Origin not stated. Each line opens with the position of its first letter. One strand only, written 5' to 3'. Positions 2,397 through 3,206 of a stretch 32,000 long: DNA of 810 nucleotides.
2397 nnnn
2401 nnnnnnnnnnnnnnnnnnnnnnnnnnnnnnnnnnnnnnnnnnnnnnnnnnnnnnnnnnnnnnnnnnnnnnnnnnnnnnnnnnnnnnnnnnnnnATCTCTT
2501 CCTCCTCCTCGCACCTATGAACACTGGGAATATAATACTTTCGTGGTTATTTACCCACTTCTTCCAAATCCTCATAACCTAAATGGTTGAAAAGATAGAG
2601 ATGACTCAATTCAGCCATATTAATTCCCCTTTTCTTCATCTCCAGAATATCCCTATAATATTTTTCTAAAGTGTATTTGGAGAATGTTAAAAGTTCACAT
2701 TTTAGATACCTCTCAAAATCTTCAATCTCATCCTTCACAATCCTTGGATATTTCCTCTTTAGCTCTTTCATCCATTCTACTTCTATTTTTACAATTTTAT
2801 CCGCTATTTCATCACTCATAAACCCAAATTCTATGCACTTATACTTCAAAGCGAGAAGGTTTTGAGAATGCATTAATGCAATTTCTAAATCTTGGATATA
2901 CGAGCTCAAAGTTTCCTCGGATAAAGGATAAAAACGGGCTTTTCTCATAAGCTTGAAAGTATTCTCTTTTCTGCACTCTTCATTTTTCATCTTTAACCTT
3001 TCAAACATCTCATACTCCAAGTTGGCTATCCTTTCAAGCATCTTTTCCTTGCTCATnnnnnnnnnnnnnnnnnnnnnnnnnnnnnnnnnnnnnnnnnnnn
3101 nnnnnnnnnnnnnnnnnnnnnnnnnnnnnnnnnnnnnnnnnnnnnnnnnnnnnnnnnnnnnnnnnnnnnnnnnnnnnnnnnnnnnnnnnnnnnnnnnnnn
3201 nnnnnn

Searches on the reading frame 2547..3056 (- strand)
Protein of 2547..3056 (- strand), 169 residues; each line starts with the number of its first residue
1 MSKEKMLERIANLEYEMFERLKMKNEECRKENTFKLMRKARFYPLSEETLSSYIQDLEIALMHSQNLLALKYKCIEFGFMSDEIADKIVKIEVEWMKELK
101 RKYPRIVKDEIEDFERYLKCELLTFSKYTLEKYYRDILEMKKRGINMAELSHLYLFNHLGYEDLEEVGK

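Call 6: search_protein_families(library=pfam, proteins=[window:2547-3056:-], max_evalue=0.01)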
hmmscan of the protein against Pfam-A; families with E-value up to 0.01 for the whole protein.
window:2547-3056:- (169 aa): 1 family
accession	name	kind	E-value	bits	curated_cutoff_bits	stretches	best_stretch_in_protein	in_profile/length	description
PF13526.11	DUF4125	-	8.8e-44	150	25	1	4-167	1-195/197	Protein of unknown function (DUF4125)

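Call 13: find_encoding_contigs(protein=window:2547-3056:-, flank=10000, max_places=6)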
Protein window:2547-3056:- (169 aa): 4 contigs read that carry it; 2 places shown.
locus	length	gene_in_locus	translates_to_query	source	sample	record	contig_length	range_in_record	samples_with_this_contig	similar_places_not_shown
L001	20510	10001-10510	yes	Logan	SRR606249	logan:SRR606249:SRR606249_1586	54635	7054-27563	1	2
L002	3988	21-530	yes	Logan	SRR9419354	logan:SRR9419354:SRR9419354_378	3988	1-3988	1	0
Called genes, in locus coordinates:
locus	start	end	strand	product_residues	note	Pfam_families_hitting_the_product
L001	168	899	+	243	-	PF10584:Proteasome_A_N, PF00227:Proteasome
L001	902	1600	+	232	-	PF01172:SBDS_N, PF09377:SBDS_domain_II, PF20268:SBDS_C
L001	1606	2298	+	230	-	PF22625:ECR1_N_2, PF14382:ECR1_N (weak), PF21266:S1_RRP4 (weak), PF00013:KH_1, PF15985:KH_6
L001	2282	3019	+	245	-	PF01138:RNase_PH, PF03725:RNase_PH_C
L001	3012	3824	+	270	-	PF01138:RNase_PH, PF03725:RNase_PH_C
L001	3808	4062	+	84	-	PF01780:Ribosomal_L37ae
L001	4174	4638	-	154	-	PF13420:Acetyltransf_4 (weak), PF13527:Acetyltransf_9, PF00583:Acetyltransf_1, PF13673:Acetyltransf_10, PF13508:Acetyltransf_7, PF08445:FR47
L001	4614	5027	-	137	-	PF25213:HVO_A0261_N (weak), PF01022:HTH_5 (weak), PF12840:HTH_20 (weak)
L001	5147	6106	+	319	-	-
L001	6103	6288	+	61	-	PF22570:LiaF-TM (weak), PF18917:LiaI-LiaF-like_TM1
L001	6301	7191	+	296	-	PF00005:ABC_tran, PF02463:SMC_N, PF13304:AAA_21 (weak)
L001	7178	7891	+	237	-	PF01061:ABC2_membrane, PF12698:ABC2_membrane_3 (weak)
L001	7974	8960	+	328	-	PF01758:SBF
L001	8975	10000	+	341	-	PF04389:Peptidase_M28, PF05343:Peptidase_M42 (faint), PF01546:Peptidase_M20, PF07687:M20_dimer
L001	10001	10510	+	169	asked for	PF13526:DUF4125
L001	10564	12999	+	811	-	PF02901:PFL-like, PF01228:Gly_radical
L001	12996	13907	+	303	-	PF13353:Fer4_12, PF12797:Fer4_2 (faint), PF13237:Fer4_10 (weak), PF12838:Fer4_7, PF13187:Fer4_9 (weak), PF14697:Fer4_21, PF00037:Fer4 (weak), PF04055:Radical_SAM, +3 more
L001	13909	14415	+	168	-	-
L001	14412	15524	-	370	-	PF00180:Iso_dh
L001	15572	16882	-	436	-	PF01841:Transglut_core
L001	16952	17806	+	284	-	PF01937:ARMT1-like_dom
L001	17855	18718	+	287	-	PF00932:LTD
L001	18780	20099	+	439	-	-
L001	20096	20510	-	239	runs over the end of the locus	PF02633:Creatininase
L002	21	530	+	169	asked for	PF13526:DUF4125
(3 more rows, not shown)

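Call 14: search_protein_families(library=ncbifam, proteins=[window:2547-3056:-, L001:12996-13907:+, L001:13909-14415:+, L001:14412-15524:-], max_evalue=0.001)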
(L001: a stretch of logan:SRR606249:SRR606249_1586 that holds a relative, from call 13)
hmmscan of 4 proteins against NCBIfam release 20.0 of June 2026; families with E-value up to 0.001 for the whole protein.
window:2547-3056:- (169 aa): 0 families

L001:12996-13907:+ (303 aa): 79 families (the best 25 are shown)
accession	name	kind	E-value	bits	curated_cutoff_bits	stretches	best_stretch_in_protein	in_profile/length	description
NF043069.1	T4HPD_activ_SAM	equivalog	1.2e-116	389.3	425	1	4-303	2-299/299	trans-4-hydroxy-L-proline dehydratase activase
TIGR02494.1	PFLE_PFLC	subfamily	1.2e-107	359.6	174.35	1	6-296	1-293/293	glycyl-radical enzyme activating protein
NF048010.1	SfplDhtActHpsHDes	equivalog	4.4e-93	311.3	430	1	3-290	5-296/298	(2S)-3-sulfopropanediol dehydratase activating enzyme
NF033719.1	ind_deCO2_activ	equivalog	1.8e-90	303.3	425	1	4-297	1-298/302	indoleacetate decarboxylase activase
TIGR04395.1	cutC_activ_rSAM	equivalog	1.4e-89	300.5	360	1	4-301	5-306/309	choline TMA-lyase-activating enzyme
NF033717.2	HPDL_rSAM_activ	equivalog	3.3e-88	295.9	420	1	3-298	3-302/311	4-hydroxyphenylacetate decarboxylase activase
NF048008.1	SfplDhtActHpfHKleb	equivalog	8.5e-82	274.9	500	1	5-302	1-306/308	(2S)-3-sulfopropanediol dehydratase activating enzyme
NF007483.0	PRK10076.1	equivalog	6.2e-68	229.1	326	2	83-303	71-292/292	[formate-C-acetyltransferase]-activating enzyme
TIGR04003.1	rSAM_BssD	equivalog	1e-66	225.3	496.45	1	5-303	2-308/314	[benzylsuccinate synthase]-activating enzyme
TIGR02493.1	PFLA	equivalog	6.3e-65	218.8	231.75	2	84-294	28-234/235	pyruvate formate-lyase-activating protein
NF008356.0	PRK11145.1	equivalog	1.3e-52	178.6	375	2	85-299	34-244/246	pyruvate formate lyase 1-activating protein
TIGR04041.1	activase_YjjW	hypoth_equivalog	3.3e-51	174.3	250.2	1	9-296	7-269/276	YjjW family glycine radical enzyme activase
TIGR02495.1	NrdG2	equivalog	3.9e-19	68.8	131.15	2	84-246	29-182/193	anaerobic ribonucleoside-triphosphate reductase activating protein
TIGR02491.1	NrdG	equivalog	4.3e-13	49.5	126.1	2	7-46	3-42/154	anaerobic ribonucleoside-triphosphate reductase activating protein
NF040864.1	HgcB_ferredoxin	equivalog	5.1e-11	42.3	99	1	50-101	11-62/93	mercury methylation ferredoxin HgcB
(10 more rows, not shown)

L001:13909-14415:+ (168 aa): 0 families

L001:14412-15524:- (370 aa): 16 families
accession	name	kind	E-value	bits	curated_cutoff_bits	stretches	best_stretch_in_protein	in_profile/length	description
NF040626.1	AksF2_Meth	equivalog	6.1e-108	361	540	1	3-368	2-331/333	homoisocitrate dehydrogenase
TIGR02088.1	LEU3_arch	subfamily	5.3e-105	351.2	409.8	1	5-364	1-324/324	isopropylmalate/isohomocitrate dehydrogenases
NF040619.1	AksF_Meth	equivalog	3.8e-102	341.9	500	1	3-363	2-343/343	homoisocitrate dehydrogenase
NF006529.0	PRK08997.1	equivalog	1.4e-95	320.1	510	1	2-366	3-334/335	isocitrate dehydrogenase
NF002898.0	PRK03437.1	equivalog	4.2e-82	276.2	393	1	2-365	4-343/347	3-isopropylmalate dehydrogenase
NF006673.0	PRK09222.1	equivalog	1.9e-81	274.5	509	2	169-354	138-322/482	NADP-dependent isocitrate dehydrogenase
TIGR00175.1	mito_nad_idh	equivalog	3.3e-77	259.9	432.4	2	173-366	139-333/334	isocitrate dehydrogenase (NAD(+))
TIGR02089.1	TTC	equivalog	2.1e-73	247.3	470.4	1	2-365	3-350/352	tartrate dehydrogenase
TIGR00169.1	leuB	equivalog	2.2e-69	234.1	353.2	1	4-365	1-347/349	3-isopropylmalate dehydrogenase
NF006048.0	PRK08194.1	equivalog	6.2e-67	226.2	501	1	3-367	4-349/352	tartrate dehydrogenase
TIGR02924.1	ICDH_alpha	equivalog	2.4e-66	224.7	561.35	1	4-350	2-314/473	isocitrate dehydrogenase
NF040855.1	iso_homocit_dh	equivalog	5.5e-65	219.9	680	1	3-365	2-317/345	isocitrate--homoisocitrate dehydrogenase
TIGR00183.1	prok_nadp_idh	equivalog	8.9e-56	189.5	567.3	2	245-351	289-394/417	isocitrate dehydrogenase (NADP(+))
NF005036.0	PRK06451.1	equivalog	1.4e-52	178.9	484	2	244-349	281-385/412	NADP-dependent isocitrate dehydrogenase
NF005425.0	PRK07006.1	equivalog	7.7e-49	166.5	490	1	7-351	31-394/416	NADP-dependent isocitrate dehydrogenase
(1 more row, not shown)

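Call 15: search_protein_families(library=pfam, proteins=[L001:12996-13907:+, L001:13909-14415:+, L001:14412-15524:-, L001:15572-16882:-], max_evalue=1)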
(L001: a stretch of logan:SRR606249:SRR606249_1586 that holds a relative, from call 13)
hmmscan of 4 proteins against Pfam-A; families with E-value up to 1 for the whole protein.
L001:12996-13907:+ (303 aa): 18 families
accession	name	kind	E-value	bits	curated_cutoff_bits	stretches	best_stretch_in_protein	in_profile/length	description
PF04055.27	Radical_SAM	-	1.2e-16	61.8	29.5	2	84-234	10-158/166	Radical SAM superfamily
PF13353.11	Fer4_12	-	9.4e-14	52.3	22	1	16-202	2-134/137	4Fe-4S single cluster domain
PF00037.32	Fer4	-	3.8e-11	42.7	21.1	2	80-101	3-24/24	4Fe-4S binding domain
PF12838.12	Fer4_7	-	9.9e-09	36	27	1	54-99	1-52/52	4Fe-4S dicluster domain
PF12837.12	Fer4_6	-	3.3e-08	33.5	25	2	79-100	3-24/24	4Fe-4S binding domain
PF14697.11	Fer4_21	-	4.3e-08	33.6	35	1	53-99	6-56/59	4Fe-4S dicluster domain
PF13237.11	Fer4_10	-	6e-08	32.9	25.5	2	52-96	6-53/53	4Fe-4S dicluster domain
PF13183.11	Fer4_8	-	6.4e-08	33.5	27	2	83-113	3-33/68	4Fe-4S dicluster domain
PF12797.12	Fer4_2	-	8.1e-08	32.2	24.5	2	78-97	3-22/22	4Fe-4S binding domain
PF13187.11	Fer4_9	-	3.3e-07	30.7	27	2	54-99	1-51/52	4Fe-4S dicluster domain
PF13484.11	Fer4_16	-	4.7e-07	30.9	30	2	84-103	1-20/66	4Fe-4S double cluster binding domain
PF12800.12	Fer4_4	-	0.0014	19.3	24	1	53-68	2-17/17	4Fe-4S binding domain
PF13534.11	Fer4_17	-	0.014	16.4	22.2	1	54-70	1-17/61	4Fe-4S dicluster domain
PF12910.14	PHD_like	-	0.018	15.5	27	1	149-194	71-116/141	Antitoxin of toxin-antitoxin, RelE / RelB, TA system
PF12798.12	Fer4_3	-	0.033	15.5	27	2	55-67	1-13/15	4Fe-4S binding domain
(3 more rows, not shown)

L001:13909-14415:+ (168 aa): 2 families
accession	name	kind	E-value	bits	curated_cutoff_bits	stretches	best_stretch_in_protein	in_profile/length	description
PF10756.15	bPH_6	-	0.056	13.9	22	1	69-124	3-41/73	Bacterial PH domain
PF10332.14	DUF2418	-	0.15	13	22.3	1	18-79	19-70/96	Protein of unknown function (DUF2418)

L001:14412-15524:- (370 aa): 2 families
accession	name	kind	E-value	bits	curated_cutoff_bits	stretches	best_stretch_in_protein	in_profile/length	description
PF00180.25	Iso_dh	-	3.1e-95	319.8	27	1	4-363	1-348/348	Isocitrate/isopropylmalate dehydrogenase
PF08745.17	PIN_5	-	0.16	11.8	27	1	236-279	67-111/205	PINc domain ribonuclease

L001:15572-16882:- (436 aa): 2 families
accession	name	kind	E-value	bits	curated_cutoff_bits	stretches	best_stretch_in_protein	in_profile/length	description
PF01841.26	Transglut_core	-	6.9e-25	87.9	23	1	254-358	1-108/108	Transglutaminase-like superfamily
PF12213.14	Dpoe2NT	-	0.11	13.3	24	1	65-89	21-45/73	DNA polymerases epsilon N terminal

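Call 16: find_homologous_proteins(query=window:2547-3056:-, max_evalue=0.001)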
Query window:2547-3056:- (169 aa): 10 proteins with E <= 0.001 among 37 candidates.
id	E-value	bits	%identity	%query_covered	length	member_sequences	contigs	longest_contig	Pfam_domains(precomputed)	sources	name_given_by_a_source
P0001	8.0e-89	314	86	100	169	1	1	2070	PF13526.12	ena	-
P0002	3.2e-84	299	83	100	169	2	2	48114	PF13526.12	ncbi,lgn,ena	-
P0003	8.6e-71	255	100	73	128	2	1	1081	PF13526.12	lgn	-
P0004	6.5e-68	246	65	99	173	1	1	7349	PF13526.12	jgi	-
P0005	5.8e-66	240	65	99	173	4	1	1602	PF13526.12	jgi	jgi:hypothetical protein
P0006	1.2e-58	216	59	99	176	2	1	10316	PF13526.12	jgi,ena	-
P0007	1.5e-58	216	63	99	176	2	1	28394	PF13526.12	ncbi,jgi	-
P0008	3.0e-57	211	59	99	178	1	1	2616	PF13526.12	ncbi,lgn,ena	-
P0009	1.0e-53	200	57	99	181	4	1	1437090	PF13526.12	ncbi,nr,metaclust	ncbi:hypothetical protein AciM339_0878 [Aciduliprofundum sp. MAR08-339]|nr:hypothetical protein AciM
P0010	3.6e-15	75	38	89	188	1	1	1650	PF13526.12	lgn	-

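Call 19: find_encoding_contigs(protein=P0009, flank=10000, max_places=3)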
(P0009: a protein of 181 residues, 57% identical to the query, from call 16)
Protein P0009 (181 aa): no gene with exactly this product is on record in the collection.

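Call 22: find_encoding_contigs(protein=P0007, flank=8000, max_places=2)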
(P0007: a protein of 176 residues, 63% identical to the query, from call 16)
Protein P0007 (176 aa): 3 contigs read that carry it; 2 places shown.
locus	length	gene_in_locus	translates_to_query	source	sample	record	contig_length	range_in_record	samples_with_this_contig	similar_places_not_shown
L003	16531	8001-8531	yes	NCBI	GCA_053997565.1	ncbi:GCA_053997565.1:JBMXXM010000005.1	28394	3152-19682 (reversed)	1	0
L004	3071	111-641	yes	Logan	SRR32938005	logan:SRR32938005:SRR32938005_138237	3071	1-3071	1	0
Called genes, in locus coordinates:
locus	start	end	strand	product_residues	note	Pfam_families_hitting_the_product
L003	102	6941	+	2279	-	PF13517:FG-GAP_3 (faint), PF18884:TSP3_bac (faint), PF14200:RicinB_lectin_2 (faint)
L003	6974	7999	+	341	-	PF04389:Peptidase_M28, PF05343:Peptidase_M42 (faint), PF01546:Peptidase_M20, PF07687:M20_dimer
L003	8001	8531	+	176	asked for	PF13526:DUF4125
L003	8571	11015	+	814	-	PF02901:PFL-like, PF01228:Gly_radical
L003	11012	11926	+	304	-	PF13353:Fer4_12, PF13183:Fer4_8 (faint), PF13237:Fer4_10 (weak), PF12838:Fer4_7, PF13187:Fer4_9, PF14697:Fer4_21, PF00037:Fer4 (weak), PF04055:Radical_SAM (weak), +3 more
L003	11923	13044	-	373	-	PF00180:Iso_dh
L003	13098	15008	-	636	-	PF04055:Radical_SAM (weak)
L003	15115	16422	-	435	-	PF01841:Transglut_core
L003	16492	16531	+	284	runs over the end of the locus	PF01937:ARMT1-like_dom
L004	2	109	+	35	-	?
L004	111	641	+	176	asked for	PF13526:DUF4125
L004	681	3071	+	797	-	?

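Call 23: find_encoding_contigs(protein=P0006, flank=8000, max_places=2)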
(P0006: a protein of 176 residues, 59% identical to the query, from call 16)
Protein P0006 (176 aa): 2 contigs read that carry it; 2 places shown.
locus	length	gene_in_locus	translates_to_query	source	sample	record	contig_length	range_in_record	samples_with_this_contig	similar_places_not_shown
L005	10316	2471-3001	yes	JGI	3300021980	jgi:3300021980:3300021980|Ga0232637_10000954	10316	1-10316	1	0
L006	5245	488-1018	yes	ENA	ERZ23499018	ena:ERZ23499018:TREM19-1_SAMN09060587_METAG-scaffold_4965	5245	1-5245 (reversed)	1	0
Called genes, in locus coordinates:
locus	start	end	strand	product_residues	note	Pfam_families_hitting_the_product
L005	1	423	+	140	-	?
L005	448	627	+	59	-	-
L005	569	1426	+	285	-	PF01758:SBF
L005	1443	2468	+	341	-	PF04389:Peptidase_M28, PF05343:Peptidase_M42 (faint), PF01546:Peptidase_M20, PF07687:M20_dimer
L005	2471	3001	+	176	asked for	PF13526:DUF4125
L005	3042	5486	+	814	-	PF02901:PFL-like, PF01228:Gly_radical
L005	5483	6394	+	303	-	PF13353:Fer4_12, PF12797:Fer4_2 (faint), PF13237:Fer4_10, PF12838:Fer4_7, PF13187:Fer4_9 (weak), PF14697:Fer4_21, PF00037:Fer4, PF04055:Radical_SAM, +2 more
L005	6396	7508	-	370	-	PF00180:Iso_dh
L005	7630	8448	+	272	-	-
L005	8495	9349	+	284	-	PF01937:ARMT1-like_dom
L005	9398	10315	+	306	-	?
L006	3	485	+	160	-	?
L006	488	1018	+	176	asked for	PF13526:DUF4125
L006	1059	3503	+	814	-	PF02901:PFL-like, PF01228:Gly_radical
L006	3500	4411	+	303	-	PF13353:Fer4_12, PF12797:Fer4_2 (faint), PF13237:Fer4_10, PF12838:Fer4_7, PF13187:Fer4_9 (weak), PF14697:Fer4_21, PF00037:Fer4, PF04055:Radical_SAM, +2 more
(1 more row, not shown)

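Call 24: find_encoding_contigs(protein=P0002, flank=8000, max_places=2)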
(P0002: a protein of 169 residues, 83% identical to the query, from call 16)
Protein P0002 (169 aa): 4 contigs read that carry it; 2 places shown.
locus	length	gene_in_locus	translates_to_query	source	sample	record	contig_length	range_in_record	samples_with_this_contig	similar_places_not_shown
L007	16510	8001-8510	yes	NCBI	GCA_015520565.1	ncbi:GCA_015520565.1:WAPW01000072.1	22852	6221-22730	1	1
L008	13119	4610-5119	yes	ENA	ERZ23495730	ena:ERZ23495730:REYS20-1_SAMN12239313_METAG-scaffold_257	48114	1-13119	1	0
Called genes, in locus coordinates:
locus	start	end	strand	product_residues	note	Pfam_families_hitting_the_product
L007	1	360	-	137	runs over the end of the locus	PF25213:HVO_A0261_N (weak), PF01022:HTH_5 (weak), PF12840:HTH_20 (faint)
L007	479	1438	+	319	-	-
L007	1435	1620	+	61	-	PF22570:LiaF-TM (weak), PF18917:LiaI-LiaF-like_TM1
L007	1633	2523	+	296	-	PF00005:ABC_tran, PF02463:SMC_N (faint), PF13304:AAA_21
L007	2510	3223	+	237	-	PF01061:ABC2_membrane, PF12698:ABC2_membrane_3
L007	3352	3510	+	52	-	-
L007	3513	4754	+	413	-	PF05977:MFS_3, PF07690:MFS_1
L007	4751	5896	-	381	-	PF07690:MFS_1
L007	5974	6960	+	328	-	PF01758:SBF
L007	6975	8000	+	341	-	PF04389:Peptidase_M28, PF05343:Peptidase_M42 (faint), PF01546:Peptidase_M20, PF07687:M20_dimer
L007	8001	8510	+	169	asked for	PF13526:DUF4125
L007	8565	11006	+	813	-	PF02901:PFL-like, PF01228:Gly_radical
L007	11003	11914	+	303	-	PF13353:Fer4_12, PF13237:Fer4_10 (weak), PF12838:Fer4_7, PF13187:Fer4_9 (weak), PF14697:Fer4_21, PF00037:Fer4, PF04055:Radical_SAM, PF12837:Fer4_6 (weak), +3 more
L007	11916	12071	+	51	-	-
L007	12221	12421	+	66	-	-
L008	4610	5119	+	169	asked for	PF13526:DUF4125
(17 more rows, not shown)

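Call 27: find_related_loci(query=A1, collection=genome_contigs, flank=7000)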
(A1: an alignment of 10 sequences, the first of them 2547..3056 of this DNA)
Query A1 (169 aa) in genome_contigs; peptide patterns used: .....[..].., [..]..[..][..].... (x = any residue, [..] = any of these).
29 stretches matched a pattern; 3 encode a relative of the query (tblastn E <= 1e-3); 3 distinct loci.
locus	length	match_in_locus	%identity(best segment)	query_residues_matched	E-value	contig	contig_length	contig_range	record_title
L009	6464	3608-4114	85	1-169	4e-94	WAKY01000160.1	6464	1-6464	MAG: Aciduliprofundum sp. isolate S013_35 k151_80617, whole genome shotgun sequence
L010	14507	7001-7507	83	1-169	2e-92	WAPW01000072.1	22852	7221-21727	MAG: Aciduliprofundum sp. isolate S145_39 k151_290540, whole genome shotgun sequence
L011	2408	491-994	59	3-169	2e-61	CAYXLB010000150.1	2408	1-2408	MAG TPA_asm: uncultured Thermoplasmata archaeon isolate SRP144503_co3_221 genome assembly, contig: NODE_47408_length_240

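Call 35: search_solved_structures(query=A1, max_evalue=10)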
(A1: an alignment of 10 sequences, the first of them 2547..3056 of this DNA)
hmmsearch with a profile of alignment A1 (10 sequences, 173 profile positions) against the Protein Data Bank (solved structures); distinct sequences matched with E-value up to 10: 0.

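Call 37: find_homologous_proteins(query=A1, max_evalue=0.001)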
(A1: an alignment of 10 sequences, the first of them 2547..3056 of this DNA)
Query A1 (10 sequences) (169 aa, profile of the alignment): 312 proteins with E <= 0.001 among 2320 candidates; the best 120 are listed.
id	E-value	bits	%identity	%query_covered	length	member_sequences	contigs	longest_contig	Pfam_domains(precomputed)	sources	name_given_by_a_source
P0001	1.3e-84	300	86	100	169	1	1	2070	PF13526.12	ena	-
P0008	7.9e-84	298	59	99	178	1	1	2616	PF13526.12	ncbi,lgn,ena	-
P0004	8.6e-84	298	65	99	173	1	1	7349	PF13526.12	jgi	-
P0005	1.7e-83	297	65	99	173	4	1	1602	PF13526.12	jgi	jgi:hypothetical protein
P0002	1.7e-83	297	83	100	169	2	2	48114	PF13526.12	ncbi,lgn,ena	-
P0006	7.4e-83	295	59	99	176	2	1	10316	PF13526.12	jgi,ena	-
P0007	2.4e-82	293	63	99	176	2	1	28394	PF13526.12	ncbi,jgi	-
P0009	3.1e-82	293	57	99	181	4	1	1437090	PF13526.12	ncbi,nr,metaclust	ncbi:hypothetical protein AciM339_0878 [Aciduliprofundum sp. MAR08-339]|nr:hypothetical protein AciM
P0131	1.7e-64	235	51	99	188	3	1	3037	PF13526.12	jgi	-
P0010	2.4e-61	225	38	89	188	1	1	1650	PF13526.12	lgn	-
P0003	3.6e-58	214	100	73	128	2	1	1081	PF13526.12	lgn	-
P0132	7.0e-54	200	33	88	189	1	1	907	PF13526.12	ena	-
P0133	1.4e-53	199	35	88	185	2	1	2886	PF13526.12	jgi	-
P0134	3.5e-53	198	35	89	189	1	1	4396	PF13526.12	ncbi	-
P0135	4.3e-53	198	37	88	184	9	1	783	PF13526.12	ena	-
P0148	2.9e-47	179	37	87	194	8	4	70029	PF13526.12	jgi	jgi:hypothetical protein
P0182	2.3e-43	166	36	96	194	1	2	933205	PF13526.12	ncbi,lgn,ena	ncbi:DUF4125 family protein [Desulfothermus naphthae]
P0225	3.8e-39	152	33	91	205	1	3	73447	PF13526.12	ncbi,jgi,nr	ncbi:MAG: DUF4125 family protein [Actinobacteria bacterium]|jgi:hypothetical protein|nr:MAG: DUF4125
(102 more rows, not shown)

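Call 45: find_encoding_contigs(protein=P0182, flank=5000, max_places=1)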
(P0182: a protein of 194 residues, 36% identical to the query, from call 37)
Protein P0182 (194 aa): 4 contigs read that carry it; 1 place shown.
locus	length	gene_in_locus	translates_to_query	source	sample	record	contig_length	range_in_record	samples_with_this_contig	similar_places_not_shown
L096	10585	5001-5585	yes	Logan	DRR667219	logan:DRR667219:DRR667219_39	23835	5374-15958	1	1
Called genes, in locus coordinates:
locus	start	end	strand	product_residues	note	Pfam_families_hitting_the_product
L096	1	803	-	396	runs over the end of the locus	PF00155:Aminotran_1_2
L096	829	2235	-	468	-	PF00158:Sigma54_activat, PF14532:Sigma54_activ_2, PF07728:AAA_5 (weak), PF25601:AAA_lid_14, PF02954:HTH_8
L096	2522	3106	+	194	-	-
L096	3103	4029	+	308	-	PF13228:DUF4037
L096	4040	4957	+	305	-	PF01370:Epimerase, PF05368:NmrA (faint), PF07993:NAD_binding_4 (faint)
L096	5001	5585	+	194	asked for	PF13526:DUF4125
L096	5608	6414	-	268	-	PF02146:SIR2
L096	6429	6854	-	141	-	PF00355:Rieske (weak)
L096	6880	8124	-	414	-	PF07690:MFS_1, PF12832:MFS_1_like (weak), PF07690:MFS_1 (weak)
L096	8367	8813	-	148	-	PF06397:Desulfoferrod_N, PF01880:Desulfoferrodox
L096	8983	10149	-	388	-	PF13183:Fer4_8, PF02754:CCG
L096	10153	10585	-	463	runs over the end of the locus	PF01565:FAD_binding_4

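Call 46: find_encoding_contigs(protein=P0225, flank=5000, max_places=1)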
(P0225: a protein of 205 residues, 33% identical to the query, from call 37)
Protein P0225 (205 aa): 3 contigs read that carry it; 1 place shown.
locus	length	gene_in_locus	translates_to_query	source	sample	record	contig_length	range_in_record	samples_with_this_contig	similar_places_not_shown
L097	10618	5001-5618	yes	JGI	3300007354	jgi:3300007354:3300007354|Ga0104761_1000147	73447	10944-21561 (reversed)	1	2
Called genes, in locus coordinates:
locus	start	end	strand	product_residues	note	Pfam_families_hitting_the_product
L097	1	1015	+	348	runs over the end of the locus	-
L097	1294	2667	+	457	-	PF01208:URO-D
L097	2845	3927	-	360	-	PF00520:Ion_trans, PF07885:Ion_trans_2, PF02254:TrkA_N, PF22614:Slo-like_RCK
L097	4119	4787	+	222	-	PF14196:ATC_hydrolase (weak)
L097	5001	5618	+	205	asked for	PF13526:DUF4125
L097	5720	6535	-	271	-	PF00106:adh_short, PF08659:KR, PF13561:adh_short_C2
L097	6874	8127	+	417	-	PF07690:MFS_1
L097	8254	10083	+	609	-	PF00149:Metallophos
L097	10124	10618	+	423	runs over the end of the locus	PF00150:Cellulase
